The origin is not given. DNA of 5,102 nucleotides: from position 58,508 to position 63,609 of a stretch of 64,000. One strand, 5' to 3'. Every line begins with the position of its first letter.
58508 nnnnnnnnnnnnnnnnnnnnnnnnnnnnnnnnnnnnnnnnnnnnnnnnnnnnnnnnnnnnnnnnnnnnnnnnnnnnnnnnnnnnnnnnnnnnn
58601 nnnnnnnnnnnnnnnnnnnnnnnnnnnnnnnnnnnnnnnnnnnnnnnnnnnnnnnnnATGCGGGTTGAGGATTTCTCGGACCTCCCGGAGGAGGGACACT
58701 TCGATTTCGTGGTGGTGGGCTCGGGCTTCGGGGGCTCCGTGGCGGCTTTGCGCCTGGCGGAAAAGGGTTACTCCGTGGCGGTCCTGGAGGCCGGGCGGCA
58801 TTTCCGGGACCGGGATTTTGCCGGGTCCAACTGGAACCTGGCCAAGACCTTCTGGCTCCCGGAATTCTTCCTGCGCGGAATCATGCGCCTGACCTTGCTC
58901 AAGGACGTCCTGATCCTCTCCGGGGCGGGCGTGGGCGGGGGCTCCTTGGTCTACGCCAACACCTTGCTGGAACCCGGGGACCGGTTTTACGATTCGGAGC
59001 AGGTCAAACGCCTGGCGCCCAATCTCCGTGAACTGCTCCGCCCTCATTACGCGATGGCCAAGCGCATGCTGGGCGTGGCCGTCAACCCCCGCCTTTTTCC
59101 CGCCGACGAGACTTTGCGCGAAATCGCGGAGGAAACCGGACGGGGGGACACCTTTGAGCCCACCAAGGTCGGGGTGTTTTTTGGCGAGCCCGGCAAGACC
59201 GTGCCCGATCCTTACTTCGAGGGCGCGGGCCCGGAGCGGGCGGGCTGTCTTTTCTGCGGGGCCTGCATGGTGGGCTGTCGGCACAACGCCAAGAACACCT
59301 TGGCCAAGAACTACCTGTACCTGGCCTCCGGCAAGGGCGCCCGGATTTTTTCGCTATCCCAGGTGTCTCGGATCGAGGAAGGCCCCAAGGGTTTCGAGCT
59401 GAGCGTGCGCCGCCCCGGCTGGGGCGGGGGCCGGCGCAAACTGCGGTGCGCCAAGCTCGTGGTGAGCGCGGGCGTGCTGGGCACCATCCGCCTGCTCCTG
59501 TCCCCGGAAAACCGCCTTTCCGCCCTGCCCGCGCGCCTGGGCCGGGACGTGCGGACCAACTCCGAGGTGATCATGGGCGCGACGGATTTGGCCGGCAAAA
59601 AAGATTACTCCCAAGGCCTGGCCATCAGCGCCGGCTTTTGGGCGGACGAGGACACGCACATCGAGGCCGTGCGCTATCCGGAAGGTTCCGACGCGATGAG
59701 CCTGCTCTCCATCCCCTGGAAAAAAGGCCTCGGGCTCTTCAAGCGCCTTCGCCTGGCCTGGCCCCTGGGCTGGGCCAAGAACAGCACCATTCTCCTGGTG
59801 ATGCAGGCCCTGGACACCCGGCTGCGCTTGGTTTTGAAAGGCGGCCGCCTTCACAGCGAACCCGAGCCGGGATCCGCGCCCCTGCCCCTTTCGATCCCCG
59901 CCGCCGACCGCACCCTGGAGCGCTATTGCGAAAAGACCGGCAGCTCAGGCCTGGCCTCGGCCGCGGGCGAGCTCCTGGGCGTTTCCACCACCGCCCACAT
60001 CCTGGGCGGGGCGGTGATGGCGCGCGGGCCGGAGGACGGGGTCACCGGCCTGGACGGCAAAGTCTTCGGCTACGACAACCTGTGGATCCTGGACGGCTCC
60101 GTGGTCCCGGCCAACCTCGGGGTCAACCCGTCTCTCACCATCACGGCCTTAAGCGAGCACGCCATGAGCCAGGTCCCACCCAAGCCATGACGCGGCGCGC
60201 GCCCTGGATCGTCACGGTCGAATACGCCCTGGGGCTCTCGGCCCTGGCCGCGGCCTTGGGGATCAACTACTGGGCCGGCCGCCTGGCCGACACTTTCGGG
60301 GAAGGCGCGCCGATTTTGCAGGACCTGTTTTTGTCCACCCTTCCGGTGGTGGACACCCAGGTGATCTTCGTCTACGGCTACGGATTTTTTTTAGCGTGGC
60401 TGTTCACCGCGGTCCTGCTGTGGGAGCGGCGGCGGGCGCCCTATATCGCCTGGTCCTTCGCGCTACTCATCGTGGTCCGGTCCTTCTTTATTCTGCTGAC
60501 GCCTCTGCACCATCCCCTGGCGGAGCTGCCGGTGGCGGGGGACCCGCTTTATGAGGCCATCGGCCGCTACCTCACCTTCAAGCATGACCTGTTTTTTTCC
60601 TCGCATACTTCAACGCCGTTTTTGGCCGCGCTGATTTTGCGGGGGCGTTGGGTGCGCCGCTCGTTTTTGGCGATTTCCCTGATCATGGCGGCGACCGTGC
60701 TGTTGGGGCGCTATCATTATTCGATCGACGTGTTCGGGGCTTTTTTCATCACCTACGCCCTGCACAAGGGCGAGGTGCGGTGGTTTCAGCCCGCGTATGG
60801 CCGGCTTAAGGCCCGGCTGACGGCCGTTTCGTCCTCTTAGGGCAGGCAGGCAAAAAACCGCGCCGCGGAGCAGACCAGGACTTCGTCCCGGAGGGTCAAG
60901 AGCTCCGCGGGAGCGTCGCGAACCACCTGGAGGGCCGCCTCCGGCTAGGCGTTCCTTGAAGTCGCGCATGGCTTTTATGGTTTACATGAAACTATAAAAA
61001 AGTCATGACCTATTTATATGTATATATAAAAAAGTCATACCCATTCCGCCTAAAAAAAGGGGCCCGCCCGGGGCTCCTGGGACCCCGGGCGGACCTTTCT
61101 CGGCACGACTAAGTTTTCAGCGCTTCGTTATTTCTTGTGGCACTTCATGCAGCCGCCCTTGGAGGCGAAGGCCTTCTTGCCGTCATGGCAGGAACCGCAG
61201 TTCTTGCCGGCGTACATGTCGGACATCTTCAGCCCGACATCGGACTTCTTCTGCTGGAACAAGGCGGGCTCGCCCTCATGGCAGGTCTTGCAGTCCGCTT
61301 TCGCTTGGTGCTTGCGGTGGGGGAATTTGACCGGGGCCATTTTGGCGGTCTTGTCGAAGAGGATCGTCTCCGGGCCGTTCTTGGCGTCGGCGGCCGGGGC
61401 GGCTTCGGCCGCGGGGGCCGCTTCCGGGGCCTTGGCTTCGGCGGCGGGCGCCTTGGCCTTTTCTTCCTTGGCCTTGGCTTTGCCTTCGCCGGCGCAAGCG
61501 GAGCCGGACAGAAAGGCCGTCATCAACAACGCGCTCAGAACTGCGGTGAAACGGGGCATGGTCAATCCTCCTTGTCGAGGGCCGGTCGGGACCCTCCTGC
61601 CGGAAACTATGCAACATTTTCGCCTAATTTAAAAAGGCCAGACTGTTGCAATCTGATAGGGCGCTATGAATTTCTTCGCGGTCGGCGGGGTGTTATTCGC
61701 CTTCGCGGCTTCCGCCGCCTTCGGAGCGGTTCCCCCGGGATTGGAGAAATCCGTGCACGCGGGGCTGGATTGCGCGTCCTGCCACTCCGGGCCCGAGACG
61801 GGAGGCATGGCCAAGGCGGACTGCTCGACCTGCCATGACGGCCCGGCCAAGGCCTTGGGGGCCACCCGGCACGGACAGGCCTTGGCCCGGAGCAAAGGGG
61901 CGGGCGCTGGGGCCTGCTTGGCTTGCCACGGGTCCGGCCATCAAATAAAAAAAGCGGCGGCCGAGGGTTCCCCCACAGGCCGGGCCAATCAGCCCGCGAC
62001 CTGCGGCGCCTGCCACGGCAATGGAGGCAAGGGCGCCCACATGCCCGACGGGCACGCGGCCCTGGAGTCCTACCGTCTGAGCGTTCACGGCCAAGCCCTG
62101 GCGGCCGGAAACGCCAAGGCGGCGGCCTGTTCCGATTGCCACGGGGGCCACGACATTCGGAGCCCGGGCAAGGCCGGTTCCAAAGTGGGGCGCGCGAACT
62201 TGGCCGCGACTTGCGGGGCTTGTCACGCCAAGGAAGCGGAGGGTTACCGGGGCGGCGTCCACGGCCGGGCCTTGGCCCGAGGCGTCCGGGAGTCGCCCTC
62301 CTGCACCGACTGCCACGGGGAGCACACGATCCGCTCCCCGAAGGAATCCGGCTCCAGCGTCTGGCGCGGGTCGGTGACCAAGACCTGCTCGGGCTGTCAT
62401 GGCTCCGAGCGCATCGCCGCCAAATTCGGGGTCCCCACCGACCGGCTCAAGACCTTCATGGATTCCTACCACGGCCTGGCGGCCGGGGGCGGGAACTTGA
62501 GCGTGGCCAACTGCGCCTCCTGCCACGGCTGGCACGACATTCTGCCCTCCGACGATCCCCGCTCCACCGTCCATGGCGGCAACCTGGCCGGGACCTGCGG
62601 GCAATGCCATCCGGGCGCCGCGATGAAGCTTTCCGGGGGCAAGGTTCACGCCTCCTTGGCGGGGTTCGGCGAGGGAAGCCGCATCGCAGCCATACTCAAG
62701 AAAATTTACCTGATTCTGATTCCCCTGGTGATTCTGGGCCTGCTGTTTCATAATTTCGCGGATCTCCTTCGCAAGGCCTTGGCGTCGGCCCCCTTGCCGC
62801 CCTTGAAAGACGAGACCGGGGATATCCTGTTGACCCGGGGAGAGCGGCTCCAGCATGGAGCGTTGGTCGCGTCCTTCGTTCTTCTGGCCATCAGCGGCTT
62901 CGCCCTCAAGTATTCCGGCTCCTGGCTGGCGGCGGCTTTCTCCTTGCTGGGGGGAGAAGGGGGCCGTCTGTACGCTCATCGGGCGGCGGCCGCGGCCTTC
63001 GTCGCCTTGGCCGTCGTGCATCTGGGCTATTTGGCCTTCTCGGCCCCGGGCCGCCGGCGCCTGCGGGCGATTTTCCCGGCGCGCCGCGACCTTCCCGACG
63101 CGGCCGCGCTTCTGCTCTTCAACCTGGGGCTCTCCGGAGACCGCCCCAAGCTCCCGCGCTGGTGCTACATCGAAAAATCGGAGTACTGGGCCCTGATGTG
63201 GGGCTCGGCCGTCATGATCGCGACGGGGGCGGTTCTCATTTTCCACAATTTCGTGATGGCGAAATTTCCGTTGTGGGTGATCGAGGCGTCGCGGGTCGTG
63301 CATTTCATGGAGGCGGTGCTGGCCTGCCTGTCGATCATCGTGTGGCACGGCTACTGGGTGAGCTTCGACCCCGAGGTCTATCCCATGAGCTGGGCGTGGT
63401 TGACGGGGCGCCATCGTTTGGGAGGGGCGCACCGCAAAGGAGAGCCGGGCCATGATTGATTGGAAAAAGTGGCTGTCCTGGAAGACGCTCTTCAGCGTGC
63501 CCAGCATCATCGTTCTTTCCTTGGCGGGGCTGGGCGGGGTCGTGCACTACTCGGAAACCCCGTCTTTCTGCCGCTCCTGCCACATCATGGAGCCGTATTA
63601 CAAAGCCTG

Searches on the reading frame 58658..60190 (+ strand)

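Call 45: search_protein_families(library=pfam, proteins=[window:58658-60190:+], max_evalue=0.001)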
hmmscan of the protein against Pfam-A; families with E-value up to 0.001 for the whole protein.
window:58658-60190:+ (510 aa): 6 families
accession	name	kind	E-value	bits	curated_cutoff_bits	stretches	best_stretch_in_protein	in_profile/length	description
PF05199.19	GMC_oxred_C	-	1.4e-13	52.1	24.6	1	442-498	82-138/139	GMC oxidoreductase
PF00732.25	GMC_oxred_N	-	7.3e-09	36.2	23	1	196-281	110-198/218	GMC oxidoreductase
PF01266.30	DAO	-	3e-08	34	27.9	1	16-48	1-33/353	FAD dependent oxidoreductase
PF13450.12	NAD_binding_8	-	8.4e-07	29.6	21.9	1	19-49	1-31/68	NAD(P)-binding Rossmann-like domain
PF00890.30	FAD_binding_2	-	3e-06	27.1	20.4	1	16-50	1-35/414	FAD binding domain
PF07992.20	Pyr_redox_2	-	1.9e-05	24.7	26.1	1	15-49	1-35/291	Pyridine nucleotide-disulphide oxidoreductase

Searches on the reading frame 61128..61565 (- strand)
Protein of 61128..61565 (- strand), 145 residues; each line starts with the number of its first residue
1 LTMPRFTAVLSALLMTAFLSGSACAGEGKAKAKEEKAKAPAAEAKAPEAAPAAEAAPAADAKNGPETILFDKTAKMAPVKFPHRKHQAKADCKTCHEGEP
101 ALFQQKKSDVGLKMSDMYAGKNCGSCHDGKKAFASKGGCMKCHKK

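Call 45: search_protein_families(library=pfam, proteins=[window:61128-61565:-], max_evalue=0.001)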
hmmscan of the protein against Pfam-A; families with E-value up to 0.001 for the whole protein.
window:61128-61565:- (145 aa): 3 families
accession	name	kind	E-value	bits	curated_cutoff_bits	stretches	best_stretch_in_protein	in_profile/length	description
PF14522.11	Cytochrome_C7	-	3.2e-14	52.9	24.8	1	79-144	1-67/67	Cytochrome c7 and related cytochrome c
PF02085.21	Cytochrom_CIII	-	2.8e-05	24.8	22.9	1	72-144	14-83/101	Class III cytochrome C family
PF14537.11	Cytochrom_c3_2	-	0.0005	20.9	25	1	85-144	22-79/79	Cytochrome c3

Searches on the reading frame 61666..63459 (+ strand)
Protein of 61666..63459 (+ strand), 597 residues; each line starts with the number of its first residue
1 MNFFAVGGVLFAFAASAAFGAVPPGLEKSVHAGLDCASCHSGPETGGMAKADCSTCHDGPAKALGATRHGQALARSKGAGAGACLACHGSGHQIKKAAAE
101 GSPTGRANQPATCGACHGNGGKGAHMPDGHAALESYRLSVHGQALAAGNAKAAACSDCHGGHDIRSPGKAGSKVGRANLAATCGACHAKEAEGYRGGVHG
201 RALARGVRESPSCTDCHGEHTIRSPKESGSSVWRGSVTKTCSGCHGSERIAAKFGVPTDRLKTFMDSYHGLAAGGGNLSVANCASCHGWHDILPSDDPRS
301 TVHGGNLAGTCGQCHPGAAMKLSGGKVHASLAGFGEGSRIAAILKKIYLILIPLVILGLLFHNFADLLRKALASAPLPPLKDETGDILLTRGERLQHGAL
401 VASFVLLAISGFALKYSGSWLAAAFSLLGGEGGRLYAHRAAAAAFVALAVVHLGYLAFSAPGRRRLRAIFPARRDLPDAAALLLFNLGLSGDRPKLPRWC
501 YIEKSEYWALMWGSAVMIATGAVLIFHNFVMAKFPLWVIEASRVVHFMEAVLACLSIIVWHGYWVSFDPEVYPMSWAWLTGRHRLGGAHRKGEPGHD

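Call 45: search_protein_families(library=pfam, proteins=[window:61666-63459:+], max_evalue=0.001)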
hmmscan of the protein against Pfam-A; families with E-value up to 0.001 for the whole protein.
window:61666-63459:+ (597 aa): 6 families
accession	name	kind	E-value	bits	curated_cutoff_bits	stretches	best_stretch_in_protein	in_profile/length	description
PF14522.11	Cytochrome_C7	-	2.3e-15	56.6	24.8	0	28-58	36-67/67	Cytochrome c7 and related cytochrome c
PF14537.11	Cytochrom_c3_2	-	2.3e-12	47.6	25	1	31-117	4-78/79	Cytochrome c3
PF02085.21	Cytochrom_CIII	-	2.3e-10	41.1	22.9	1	27-117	24-101/101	Class III cytochrome C family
PF09699.15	Paired_CXXCH_1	-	2.5e-10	40.3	20.6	1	212-248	8-39/41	Doubled CXXCH motif (Paired_CXXCH_1)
PF01292.26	Ni_hydr_CYTB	-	7.2e-10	39.4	30.1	1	390-563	3-160/179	Prokaryotic cytochrome b561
PF14358.11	DUF4405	-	0.0002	22.2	26.7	1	399-455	5-64/66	Domain of unknown function (DUF4405)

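Call 76: find_encoding_contigs(protein=window:61666-63459:+, flank=10000, max_places=3)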
Protein window:61666-63459:+ (597 aa): 2 contigs read that carry it; 2 places shown.
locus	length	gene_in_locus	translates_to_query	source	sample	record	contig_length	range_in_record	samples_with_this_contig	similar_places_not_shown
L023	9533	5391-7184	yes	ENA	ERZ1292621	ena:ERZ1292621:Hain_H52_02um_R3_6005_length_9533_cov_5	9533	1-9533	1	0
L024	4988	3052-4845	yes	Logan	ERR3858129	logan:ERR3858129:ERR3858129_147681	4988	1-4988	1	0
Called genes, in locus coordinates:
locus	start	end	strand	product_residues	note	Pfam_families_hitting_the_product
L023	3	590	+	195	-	?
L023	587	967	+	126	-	-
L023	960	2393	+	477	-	PF00732:GMC_oxred_N, PF13450:NAD_binding_8 (weak), PF05199:GMC_oxred_C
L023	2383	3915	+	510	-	PF00890:FAD_binding_2 (weak), PF01266:DAO (weak), PF07992:Pyr_redox_2 (faint), PF13450:NAD_binding_8 (weak), PF00732:GMC_oxred_N (weak), PF05199:GMC_oxred_C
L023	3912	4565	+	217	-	PF14360:PAP2_C (weak)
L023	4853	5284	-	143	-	-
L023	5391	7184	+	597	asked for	PF14522:Cytochrome_C7 (faint), PF02085:Cytochrom_CIII (weak), PF09699:Paired_CXXCH_1 (faint), PF14537:Cytochrom_c3_2 (faint), PF01292:Ni_hydr_CYTB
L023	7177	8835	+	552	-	PF03264:Cytochrom_NNT, PF02085:Cytochrom_CIII (faint), PF14522:Cytochrome_C7 (faint), PF14537:Cytochrom_c3_2 (faint)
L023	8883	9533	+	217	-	?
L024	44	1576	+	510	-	PF00890:FAD_binding_2 (weak), PF01266:DAO (weak), PF07992:Pyr_redox_2 (faint), PF13450:NAD_binding_8 (weak), PF00732:GMC_oxred_N (weak), PF05199:GMC_oxred_C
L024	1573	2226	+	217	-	PF14360:PAP2_C (weak)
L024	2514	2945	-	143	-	-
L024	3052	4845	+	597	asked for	PF14522:Cytochrome_C7 (faint), PF02085:Cytochrom_CIII (weak), PF09699:Paired_CXXCH_1 (faint), PF14537:Cytochrom_c3_2 (faint), PF01292:Ni_hydr_CYTB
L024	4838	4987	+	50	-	?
